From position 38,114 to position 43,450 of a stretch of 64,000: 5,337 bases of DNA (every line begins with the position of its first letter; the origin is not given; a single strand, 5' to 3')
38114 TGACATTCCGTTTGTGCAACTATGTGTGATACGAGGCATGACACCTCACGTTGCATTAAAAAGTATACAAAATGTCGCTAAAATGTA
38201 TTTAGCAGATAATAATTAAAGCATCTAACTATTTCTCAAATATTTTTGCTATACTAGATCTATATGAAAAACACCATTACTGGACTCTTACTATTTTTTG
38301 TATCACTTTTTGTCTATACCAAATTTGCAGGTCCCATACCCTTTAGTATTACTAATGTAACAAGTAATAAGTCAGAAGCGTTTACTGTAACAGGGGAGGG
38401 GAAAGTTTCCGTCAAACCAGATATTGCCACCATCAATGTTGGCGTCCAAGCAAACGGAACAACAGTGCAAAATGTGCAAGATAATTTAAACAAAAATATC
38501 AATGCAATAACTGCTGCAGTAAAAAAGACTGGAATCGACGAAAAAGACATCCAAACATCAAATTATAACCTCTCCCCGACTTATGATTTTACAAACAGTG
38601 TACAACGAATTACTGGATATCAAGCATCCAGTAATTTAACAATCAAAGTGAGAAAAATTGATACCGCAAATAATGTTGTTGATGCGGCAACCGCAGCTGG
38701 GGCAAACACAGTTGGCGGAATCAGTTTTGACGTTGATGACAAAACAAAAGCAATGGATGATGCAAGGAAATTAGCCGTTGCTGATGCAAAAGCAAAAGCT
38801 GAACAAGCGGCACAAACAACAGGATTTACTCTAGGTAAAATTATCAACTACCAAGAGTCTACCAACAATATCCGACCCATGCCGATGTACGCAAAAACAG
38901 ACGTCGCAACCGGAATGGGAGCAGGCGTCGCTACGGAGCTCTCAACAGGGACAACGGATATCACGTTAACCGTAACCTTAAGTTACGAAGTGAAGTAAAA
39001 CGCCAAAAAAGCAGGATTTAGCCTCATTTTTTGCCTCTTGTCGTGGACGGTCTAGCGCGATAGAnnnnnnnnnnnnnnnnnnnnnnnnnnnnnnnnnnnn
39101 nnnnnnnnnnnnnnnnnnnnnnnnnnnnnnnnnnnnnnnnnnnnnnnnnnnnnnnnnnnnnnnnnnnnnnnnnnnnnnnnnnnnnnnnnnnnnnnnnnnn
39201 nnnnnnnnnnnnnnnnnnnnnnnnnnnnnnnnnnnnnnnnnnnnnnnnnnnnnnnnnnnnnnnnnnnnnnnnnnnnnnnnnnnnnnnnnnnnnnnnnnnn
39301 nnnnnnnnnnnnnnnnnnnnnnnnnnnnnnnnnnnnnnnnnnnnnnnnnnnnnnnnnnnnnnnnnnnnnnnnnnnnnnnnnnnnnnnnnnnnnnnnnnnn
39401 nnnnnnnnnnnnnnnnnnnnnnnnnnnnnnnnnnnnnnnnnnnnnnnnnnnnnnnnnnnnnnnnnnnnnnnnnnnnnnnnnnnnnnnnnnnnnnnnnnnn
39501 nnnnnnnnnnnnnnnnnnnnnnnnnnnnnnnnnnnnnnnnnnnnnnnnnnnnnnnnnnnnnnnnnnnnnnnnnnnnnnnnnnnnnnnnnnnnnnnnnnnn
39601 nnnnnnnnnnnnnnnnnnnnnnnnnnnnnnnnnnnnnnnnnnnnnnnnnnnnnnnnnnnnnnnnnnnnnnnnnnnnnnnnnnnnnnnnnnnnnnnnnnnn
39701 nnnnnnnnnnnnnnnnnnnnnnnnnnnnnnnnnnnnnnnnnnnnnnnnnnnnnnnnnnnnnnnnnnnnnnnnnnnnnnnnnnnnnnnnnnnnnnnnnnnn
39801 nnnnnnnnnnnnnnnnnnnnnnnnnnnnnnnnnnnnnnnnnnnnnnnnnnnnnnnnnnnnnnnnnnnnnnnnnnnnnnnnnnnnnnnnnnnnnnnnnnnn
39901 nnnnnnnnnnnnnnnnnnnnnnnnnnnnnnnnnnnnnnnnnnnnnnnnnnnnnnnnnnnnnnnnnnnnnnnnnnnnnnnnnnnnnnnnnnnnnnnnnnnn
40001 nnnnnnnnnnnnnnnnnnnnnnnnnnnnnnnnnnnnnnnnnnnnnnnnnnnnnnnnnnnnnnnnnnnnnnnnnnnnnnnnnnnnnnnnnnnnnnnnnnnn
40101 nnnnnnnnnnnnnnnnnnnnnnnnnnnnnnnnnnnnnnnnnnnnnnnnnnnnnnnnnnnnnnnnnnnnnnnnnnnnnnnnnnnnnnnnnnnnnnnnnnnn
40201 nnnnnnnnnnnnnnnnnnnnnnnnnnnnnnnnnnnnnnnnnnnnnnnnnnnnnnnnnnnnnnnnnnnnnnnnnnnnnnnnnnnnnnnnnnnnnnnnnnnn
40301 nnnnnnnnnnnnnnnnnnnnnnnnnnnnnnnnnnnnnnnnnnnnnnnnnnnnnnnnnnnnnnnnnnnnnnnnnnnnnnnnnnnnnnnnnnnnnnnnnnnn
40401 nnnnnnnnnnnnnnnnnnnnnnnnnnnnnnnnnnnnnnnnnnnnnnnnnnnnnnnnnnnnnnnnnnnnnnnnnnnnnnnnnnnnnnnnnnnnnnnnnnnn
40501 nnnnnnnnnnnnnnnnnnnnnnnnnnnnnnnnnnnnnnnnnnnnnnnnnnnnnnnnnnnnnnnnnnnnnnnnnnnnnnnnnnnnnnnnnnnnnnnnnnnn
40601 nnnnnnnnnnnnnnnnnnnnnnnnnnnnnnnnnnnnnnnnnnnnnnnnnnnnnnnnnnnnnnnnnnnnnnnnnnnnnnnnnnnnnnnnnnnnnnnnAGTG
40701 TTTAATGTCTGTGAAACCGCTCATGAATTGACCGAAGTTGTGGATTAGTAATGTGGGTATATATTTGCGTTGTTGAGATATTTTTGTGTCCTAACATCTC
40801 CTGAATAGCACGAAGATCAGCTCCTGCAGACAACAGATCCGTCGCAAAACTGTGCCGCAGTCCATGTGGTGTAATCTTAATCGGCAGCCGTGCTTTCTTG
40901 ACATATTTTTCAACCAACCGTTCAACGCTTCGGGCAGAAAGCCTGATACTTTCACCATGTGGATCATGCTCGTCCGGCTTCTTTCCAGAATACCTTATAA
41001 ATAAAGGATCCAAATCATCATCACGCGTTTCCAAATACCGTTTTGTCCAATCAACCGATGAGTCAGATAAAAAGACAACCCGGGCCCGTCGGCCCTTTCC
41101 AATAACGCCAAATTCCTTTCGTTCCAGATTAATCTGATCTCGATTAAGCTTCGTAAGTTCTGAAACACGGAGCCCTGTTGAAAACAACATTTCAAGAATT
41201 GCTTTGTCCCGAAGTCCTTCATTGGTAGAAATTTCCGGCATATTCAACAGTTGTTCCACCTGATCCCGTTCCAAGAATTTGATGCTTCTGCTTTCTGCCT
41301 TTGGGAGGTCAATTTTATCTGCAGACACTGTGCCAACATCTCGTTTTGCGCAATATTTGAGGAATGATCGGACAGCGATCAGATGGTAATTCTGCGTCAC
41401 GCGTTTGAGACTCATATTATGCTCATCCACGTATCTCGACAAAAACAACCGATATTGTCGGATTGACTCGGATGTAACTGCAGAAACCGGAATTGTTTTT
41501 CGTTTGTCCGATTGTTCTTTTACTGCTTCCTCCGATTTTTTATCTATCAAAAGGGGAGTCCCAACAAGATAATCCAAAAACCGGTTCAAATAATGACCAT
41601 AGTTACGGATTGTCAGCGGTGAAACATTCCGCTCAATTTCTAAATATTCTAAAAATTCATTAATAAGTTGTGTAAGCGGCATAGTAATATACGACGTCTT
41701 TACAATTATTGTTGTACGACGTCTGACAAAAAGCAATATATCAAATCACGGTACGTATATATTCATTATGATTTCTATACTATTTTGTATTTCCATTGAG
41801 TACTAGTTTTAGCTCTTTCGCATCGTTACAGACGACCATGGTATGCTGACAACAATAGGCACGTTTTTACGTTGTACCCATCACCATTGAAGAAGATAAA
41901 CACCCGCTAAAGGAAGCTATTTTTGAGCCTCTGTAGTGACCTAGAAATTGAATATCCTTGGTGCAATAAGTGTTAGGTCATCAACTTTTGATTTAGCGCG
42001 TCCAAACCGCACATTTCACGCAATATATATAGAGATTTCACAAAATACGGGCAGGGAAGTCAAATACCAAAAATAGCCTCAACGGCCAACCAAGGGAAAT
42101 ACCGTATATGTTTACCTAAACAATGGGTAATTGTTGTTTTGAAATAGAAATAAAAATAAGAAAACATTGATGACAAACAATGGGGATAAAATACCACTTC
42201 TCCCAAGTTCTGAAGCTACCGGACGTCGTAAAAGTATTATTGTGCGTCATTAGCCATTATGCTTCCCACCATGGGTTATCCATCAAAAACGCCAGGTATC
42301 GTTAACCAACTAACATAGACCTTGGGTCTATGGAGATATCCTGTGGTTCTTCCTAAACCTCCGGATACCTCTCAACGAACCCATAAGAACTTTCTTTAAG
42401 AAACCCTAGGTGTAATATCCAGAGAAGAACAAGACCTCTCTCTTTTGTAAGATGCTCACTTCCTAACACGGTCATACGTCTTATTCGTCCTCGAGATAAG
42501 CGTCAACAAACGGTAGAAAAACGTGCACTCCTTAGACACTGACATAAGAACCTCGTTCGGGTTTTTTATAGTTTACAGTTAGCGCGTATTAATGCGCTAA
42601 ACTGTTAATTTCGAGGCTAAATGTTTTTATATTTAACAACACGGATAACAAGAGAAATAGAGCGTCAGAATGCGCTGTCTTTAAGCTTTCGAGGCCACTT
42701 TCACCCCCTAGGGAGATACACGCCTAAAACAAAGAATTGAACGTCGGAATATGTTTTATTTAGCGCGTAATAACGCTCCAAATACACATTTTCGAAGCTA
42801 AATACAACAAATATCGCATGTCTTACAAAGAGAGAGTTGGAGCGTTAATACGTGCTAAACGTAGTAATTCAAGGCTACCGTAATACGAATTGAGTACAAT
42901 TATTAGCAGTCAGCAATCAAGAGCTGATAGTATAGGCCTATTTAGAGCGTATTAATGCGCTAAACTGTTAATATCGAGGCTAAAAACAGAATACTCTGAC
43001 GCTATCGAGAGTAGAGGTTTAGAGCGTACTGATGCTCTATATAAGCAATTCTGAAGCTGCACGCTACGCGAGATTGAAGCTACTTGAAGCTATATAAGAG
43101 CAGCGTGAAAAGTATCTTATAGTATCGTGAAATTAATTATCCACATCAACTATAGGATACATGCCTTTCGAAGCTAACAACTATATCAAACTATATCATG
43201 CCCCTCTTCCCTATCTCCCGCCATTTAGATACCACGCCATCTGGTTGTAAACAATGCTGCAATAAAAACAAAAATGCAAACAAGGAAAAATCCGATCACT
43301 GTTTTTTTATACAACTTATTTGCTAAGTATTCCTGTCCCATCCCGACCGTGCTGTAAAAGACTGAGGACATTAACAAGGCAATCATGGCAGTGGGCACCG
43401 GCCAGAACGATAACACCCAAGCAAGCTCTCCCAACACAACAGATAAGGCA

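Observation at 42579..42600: Each repeat unit carries a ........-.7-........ inverted repeat, with compensatory changes between copies, next to a Xer-family recombinase gene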

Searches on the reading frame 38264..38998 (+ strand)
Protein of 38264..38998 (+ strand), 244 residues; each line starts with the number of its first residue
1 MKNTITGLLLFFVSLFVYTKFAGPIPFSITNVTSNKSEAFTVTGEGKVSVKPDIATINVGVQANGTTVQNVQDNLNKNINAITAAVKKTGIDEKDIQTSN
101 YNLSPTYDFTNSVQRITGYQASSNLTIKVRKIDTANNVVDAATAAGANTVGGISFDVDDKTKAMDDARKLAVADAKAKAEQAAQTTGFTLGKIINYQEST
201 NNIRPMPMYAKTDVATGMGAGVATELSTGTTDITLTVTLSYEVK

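Call 11: search_protein_families(library=pfam, proteins=[window:38264-38998:+])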
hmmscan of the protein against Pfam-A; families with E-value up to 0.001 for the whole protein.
window:38264-38998:+ (244 aa): 1 family
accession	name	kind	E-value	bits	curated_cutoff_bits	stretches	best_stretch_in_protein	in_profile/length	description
PF04402.19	SIMPL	-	4.1e-56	190.9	25.2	1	41-241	2-205/205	Protein of unknown function (DUF541)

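Call 12: search_protein_families(library=ncbifam, proteins=[window:38264-38998:+])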
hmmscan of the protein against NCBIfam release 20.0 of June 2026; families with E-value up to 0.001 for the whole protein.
window:38264-38998:+ (244 aa): 1 family
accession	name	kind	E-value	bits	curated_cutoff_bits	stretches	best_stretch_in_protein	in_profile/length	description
NF008299.0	PRK11087.1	equivalog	4.2e-35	121.3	249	1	39-216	31-209/238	oxidative stress defense protein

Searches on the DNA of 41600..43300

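Call 19: search_rna_families(source=window, start=41600, end=43300, threshold=evalue, max_evalue=10, show_alignments=3)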
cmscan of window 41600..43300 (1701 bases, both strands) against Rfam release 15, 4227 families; matches with E-value up to 10: 3.
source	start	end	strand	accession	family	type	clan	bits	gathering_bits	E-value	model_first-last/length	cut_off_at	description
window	42759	42859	+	RF04174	MIR4208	Gene; miRNA;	-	19.4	140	7.3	31-159/191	no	MIR4208 microRNA precursor family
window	42759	42858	+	RF03839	MIR2599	Gene; miRNA;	-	16.1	120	9.6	1-132/132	no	MIR2599 microRNA precursor family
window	42563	42662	+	RF02577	tsr24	Gene; sRNA;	-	13.9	50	3.3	1-238/238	no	S. aureus tsr24 small RNA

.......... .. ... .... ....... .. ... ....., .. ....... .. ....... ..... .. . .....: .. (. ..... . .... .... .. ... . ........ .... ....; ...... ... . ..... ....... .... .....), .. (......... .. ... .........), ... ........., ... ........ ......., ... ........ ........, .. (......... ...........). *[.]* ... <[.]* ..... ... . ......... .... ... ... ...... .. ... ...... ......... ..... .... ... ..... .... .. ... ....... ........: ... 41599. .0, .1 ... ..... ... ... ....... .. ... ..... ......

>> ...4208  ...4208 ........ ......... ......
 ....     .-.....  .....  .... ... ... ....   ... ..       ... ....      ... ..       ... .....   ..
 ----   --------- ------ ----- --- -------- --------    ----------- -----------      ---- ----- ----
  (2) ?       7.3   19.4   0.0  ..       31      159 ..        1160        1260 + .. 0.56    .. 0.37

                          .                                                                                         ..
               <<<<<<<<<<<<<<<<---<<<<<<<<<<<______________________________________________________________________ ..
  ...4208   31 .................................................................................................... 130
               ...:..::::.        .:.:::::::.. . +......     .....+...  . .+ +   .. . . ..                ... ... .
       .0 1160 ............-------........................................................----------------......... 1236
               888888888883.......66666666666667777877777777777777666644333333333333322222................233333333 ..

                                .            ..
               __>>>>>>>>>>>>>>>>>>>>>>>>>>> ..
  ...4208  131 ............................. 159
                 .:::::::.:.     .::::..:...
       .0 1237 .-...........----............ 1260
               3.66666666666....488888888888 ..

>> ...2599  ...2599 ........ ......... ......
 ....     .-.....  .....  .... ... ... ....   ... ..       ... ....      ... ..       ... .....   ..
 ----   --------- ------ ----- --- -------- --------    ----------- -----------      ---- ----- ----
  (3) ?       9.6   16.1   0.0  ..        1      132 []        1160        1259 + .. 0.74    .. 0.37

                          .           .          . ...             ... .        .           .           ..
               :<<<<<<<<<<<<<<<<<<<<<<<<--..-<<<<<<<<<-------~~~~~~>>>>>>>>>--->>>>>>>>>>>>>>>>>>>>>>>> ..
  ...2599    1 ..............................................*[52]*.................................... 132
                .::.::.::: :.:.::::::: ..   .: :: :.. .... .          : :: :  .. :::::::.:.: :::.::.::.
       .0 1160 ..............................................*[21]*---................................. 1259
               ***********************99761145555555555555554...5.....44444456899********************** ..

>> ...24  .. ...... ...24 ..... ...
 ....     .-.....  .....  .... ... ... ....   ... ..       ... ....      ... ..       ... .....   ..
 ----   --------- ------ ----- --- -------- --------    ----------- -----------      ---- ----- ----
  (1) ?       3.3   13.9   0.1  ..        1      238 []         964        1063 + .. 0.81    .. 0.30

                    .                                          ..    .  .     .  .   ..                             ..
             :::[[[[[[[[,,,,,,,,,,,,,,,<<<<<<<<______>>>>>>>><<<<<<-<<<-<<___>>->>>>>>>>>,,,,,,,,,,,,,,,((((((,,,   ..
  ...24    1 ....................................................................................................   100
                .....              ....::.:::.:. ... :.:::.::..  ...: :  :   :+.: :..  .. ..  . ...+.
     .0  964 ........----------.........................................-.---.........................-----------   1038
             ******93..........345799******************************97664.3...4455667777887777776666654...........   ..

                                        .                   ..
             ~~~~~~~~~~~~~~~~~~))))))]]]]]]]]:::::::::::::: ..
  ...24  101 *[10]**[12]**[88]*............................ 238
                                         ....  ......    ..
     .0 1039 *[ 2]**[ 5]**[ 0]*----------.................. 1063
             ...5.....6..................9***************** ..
